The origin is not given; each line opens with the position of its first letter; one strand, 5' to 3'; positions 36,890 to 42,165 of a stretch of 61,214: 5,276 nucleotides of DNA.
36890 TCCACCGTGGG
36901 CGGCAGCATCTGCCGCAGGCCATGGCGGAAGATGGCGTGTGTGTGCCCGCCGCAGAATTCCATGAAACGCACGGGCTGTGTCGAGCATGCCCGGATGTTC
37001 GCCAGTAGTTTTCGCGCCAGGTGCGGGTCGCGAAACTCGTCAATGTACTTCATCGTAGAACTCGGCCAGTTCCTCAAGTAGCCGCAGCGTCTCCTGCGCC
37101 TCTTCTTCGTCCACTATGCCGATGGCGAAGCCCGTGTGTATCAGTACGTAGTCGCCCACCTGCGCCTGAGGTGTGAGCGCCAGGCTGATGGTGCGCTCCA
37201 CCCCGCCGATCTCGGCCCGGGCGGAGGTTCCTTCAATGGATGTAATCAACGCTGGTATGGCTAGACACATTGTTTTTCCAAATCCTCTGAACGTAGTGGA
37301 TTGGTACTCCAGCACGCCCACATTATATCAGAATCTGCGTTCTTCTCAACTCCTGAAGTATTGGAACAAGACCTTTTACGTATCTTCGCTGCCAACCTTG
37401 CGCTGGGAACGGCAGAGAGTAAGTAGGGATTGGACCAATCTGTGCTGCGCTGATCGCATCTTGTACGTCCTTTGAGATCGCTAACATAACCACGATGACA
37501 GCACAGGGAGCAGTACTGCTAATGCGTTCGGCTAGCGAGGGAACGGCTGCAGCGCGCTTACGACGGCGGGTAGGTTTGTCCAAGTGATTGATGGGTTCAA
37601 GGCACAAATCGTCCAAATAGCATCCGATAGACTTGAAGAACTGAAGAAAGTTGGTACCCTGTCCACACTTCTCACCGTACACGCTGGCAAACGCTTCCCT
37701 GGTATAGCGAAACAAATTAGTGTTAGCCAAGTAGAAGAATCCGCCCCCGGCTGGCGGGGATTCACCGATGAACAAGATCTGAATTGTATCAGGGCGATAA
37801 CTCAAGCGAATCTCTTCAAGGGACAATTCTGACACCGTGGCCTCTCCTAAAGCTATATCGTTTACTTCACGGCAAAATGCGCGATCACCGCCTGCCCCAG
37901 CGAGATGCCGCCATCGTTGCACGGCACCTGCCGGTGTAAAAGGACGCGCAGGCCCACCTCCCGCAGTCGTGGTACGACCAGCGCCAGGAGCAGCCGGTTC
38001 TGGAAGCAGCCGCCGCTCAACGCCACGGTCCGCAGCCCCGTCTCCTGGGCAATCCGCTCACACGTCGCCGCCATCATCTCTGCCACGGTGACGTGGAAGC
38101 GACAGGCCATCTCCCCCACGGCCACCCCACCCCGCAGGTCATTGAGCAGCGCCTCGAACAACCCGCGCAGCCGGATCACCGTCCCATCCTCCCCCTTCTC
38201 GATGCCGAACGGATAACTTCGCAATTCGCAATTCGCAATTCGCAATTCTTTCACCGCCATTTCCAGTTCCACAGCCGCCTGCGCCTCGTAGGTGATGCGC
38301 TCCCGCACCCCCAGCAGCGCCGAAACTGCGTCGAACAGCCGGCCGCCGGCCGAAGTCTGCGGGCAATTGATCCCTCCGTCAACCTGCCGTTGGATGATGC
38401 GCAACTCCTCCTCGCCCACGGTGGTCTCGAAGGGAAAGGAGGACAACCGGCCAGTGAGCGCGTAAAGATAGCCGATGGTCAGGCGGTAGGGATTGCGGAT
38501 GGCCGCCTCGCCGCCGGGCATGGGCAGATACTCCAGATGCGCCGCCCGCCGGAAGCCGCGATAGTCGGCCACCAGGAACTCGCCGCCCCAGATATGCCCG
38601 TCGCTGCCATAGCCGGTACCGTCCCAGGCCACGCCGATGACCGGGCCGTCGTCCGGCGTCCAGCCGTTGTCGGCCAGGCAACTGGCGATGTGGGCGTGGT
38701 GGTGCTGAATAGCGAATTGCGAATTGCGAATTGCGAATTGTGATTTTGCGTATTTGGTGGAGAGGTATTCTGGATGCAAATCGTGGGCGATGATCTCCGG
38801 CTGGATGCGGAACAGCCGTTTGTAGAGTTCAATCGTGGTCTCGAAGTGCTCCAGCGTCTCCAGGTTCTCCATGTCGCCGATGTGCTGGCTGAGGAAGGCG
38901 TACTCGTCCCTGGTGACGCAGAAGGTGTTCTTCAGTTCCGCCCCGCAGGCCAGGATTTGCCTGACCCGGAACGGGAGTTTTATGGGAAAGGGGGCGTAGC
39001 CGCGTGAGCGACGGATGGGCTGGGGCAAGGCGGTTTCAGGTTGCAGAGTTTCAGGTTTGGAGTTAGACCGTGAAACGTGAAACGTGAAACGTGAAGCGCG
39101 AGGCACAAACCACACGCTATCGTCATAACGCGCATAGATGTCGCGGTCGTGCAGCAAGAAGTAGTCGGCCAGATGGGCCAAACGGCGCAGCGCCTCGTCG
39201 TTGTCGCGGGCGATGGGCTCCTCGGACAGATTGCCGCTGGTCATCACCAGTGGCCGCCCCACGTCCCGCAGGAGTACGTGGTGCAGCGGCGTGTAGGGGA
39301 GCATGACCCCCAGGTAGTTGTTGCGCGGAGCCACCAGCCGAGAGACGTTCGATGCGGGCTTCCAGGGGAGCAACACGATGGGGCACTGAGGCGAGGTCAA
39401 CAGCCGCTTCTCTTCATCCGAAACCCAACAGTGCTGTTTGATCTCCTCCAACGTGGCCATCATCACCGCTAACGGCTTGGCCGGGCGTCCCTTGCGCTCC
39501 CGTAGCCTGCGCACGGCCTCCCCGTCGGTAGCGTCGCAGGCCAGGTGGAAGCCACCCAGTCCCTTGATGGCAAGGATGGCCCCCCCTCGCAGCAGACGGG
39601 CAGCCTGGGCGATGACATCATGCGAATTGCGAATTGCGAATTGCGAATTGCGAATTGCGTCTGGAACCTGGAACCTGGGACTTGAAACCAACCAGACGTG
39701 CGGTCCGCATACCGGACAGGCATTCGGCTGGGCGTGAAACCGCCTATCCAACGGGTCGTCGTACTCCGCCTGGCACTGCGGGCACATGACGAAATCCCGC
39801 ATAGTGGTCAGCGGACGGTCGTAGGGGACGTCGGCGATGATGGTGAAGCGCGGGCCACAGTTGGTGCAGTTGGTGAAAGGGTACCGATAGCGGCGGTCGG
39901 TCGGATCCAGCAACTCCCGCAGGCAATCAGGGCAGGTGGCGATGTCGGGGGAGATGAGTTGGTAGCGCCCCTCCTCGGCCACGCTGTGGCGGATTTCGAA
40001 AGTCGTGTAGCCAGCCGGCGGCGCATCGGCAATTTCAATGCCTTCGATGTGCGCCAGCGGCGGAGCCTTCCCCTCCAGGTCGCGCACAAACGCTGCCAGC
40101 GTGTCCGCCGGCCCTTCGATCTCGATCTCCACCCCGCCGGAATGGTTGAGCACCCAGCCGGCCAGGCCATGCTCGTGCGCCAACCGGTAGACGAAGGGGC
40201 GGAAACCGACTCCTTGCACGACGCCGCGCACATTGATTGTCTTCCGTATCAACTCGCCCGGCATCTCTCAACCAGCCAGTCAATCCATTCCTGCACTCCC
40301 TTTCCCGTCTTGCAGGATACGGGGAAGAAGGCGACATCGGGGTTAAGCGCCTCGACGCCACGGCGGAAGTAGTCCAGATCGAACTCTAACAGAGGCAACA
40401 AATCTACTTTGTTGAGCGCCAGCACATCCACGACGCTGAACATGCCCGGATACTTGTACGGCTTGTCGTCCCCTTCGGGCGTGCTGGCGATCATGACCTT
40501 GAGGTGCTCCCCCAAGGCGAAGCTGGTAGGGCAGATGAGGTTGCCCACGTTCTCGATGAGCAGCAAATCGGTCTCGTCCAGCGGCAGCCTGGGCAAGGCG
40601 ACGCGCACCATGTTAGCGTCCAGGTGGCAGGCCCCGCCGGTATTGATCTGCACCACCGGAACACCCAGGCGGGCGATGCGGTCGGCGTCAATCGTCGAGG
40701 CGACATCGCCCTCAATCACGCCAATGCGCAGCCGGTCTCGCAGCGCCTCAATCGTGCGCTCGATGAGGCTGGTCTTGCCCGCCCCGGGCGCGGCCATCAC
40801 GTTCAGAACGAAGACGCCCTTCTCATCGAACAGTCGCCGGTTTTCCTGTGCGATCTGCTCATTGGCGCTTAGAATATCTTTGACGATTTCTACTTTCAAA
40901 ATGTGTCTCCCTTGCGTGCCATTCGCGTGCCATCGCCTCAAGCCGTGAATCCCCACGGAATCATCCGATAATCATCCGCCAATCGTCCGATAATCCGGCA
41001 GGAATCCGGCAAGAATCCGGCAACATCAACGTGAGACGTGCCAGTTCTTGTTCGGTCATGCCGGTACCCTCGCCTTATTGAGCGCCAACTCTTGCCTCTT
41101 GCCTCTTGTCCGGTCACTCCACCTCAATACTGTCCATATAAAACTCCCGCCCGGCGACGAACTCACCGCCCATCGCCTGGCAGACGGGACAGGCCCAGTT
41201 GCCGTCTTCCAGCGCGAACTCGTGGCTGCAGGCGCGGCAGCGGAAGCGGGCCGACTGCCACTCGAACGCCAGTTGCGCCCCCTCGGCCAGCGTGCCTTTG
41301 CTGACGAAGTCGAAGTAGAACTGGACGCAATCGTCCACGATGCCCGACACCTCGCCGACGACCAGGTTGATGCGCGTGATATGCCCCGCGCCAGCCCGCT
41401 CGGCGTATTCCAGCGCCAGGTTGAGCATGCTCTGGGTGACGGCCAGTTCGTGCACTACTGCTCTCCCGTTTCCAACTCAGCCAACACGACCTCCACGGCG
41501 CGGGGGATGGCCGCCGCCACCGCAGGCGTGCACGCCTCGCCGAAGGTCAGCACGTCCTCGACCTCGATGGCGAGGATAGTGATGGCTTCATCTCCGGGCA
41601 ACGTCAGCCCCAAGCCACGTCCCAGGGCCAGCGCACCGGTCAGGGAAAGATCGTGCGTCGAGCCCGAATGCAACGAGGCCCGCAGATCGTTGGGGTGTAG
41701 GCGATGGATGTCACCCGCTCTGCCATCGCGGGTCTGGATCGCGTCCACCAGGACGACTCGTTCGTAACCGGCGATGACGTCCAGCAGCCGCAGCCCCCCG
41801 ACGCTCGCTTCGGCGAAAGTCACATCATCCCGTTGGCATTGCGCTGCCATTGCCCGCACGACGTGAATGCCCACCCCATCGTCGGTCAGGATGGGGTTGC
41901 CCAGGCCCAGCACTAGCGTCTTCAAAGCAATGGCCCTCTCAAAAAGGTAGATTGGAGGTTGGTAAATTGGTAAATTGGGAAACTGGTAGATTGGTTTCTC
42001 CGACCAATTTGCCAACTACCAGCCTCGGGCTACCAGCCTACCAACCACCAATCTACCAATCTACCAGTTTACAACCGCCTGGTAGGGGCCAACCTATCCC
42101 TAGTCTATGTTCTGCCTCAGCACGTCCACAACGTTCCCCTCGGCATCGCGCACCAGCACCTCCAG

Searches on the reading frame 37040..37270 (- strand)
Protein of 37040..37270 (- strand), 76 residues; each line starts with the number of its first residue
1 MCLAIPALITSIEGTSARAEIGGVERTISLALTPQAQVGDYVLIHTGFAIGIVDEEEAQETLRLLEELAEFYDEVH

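Call 16: search_protein_families(library=pfam, proteins=[window:37040-37270:-], max_evalue=0.001)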
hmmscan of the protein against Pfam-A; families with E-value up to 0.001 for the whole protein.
window:37040-37270:- (76 aa): 1 family
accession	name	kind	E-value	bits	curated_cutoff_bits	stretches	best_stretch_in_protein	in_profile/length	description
PF01455.23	HupF_HypC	-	2.6e-27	95.2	28.5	1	1-65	1-65/65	HupF/HypC family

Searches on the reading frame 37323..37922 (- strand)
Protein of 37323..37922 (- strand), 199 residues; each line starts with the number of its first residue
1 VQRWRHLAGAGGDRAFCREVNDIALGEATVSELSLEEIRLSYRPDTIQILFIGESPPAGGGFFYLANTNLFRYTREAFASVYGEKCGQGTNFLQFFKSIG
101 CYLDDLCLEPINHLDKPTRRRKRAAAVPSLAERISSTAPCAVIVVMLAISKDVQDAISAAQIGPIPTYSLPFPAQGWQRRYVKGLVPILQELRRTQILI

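Call 16: search_protein_families(library=pfam, proteins=[window:37323-37922:-], max_evalue=0.001)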
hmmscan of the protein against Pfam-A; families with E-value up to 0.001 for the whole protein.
window:37323-37922:- (199 aa): 0 families

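Call 54: search_protein_families(library=pfam, proteins=[window:37323-37922:-], max_evalue=1)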
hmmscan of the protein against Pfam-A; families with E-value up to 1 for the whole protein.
window:37323-37922:- (199 aa): 0 families

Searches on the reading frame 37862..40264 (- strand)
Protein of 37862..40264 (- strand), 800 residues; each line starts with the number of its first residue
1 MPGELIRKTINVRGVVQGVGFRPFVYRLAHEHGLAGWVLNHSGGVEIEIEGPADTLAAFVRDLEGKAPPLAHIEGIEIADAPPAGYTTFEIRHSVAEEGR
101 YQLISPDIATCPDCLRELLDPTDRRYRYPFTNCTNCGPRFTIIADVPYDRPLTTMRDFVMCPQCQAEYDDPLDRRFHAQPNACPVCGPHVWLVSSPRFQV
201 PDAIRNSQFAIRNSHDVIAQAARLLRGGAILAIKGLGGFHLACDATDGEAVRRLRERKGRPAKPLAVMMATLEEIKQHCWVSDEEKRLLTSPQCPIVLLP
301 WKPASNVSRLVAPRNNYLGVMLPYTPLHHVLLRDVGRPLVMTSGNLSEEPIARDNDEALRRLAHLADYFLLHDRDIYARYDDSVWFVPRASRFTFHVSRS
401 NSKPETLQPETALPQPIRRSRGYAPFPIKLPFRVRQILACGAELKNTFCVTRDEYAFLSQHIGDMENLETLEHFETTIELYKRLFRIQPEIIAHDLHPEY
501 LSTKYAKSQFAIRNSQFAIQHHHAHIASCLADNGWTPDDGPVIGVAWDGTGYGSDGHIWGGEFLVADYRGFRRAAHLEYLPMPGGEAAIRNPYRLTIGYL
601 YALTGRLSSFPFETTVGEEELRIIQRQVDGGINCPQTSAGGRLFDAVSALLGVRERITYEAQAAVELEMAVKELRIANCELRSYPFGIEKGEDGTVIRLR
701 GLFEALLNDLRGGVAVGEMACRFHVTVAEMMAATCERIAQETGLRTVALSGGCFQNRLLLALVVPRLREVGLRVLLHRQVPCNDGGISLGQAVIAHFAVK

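Call 16: search_protein_families(library=pfam, proteins=[window:37862-40264:-], max_evalue=0.001)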
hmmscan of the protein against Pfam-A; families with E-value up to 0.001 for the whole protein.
window:37862-40264:- (800 aa): 5 families
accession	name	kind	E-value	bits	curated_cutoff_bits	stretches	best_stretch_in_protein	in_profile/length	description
PF22521.2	HypF_C_2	-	5.1e-84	282.2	27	1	544-791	1-241/241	Carbamoyltransferase, Kae1-like Domain, second subdomain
PF01300.24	Sua5_yciO_yrdC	-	5.9e-44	150.1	25.1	1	224-384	2-164/178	Telomere recombination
PF07503.17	zf-HYPF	-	2.4e-36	123.7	23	2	160-193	1-34/34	HypF finger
PF17788.7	HypF_C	-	4e-36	124.1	23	1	435-532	4-99/99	HypF Kae1-like domain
PF00708.24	Acylphosphatase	-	2e-23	82.9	22.5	1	9-91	2-85/85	Acylphosphatase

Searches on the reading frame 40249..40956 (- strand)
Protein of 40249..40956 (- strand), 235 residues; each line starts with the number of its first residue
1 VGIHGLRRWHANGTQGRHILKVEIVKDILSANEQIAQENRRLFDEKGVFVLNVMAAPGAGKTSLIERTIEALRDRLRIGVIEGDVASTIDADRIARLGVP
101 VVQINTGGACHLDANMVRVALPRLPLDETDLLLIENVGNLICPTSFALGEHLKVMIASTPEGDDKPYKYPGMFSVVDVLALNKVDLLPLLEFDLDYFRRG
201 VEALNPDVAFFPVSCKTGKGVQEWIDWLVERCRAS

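Call 16: search_protein_families(library=pfam, proteins=[window:40249-40956:-], max_evalue=0.001)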
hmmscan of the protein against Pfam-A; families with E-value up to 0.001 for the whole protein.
window:40249-40956:- (235 aa): 2 families
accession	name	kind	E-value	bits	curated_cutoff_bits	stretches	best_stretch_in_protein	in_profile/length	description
PF02492.25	cobW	-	1.5e-19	70.8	20.7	1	51-210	3-178/180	CobW/HypB/UreG, nucleotide-binding domain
PF03308.22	MeaB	-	0.00015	21.3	23.1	0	49-185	34-182/273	Methylmalonyl Co-A mutase-associated GTPase MeaB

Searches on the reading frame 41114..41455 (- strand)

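Call 16: search_protein_families(library=pfam, proteins=[window:41114-41455:-], max_evalue=0.001)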
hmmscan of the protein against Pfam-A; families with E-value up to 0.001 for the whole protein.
window:41114-41455:- (113 aa): 1 family
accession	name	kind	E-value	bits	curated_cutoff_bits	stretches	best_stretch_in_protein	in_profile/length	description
PF01155.25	HypA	-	1.6e-29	102.6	28.9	1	1-112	1-112/112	Hydrogenase/urease nickel incorporation, metallochaperone, hypA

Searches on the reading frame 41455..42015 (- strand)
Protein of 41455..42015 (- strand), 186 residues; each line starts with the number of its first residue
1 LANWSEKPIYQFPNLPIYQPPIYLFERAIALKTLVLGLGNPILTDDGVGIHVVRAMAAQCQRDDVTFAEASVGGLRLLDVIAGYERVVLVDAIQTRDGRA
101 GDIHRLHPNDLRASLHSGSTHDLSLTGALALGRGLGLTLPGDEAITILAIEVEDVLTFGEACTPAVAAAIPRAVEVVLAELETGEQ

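Call 16: search_protein_families(library=pfam, proteins=[window:41455-42015:-], max_evalue=0.001)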
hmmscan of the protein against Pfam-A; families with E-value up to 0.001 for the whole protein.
window:41455-42015:- (186 aa): 1 family
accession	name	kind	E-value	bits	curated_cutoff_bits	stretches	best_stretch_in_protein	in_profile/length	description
PF01750.23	HycI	-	6.5e-12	45.9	23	1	50-179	1-129/130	Hydrogenase maturation protease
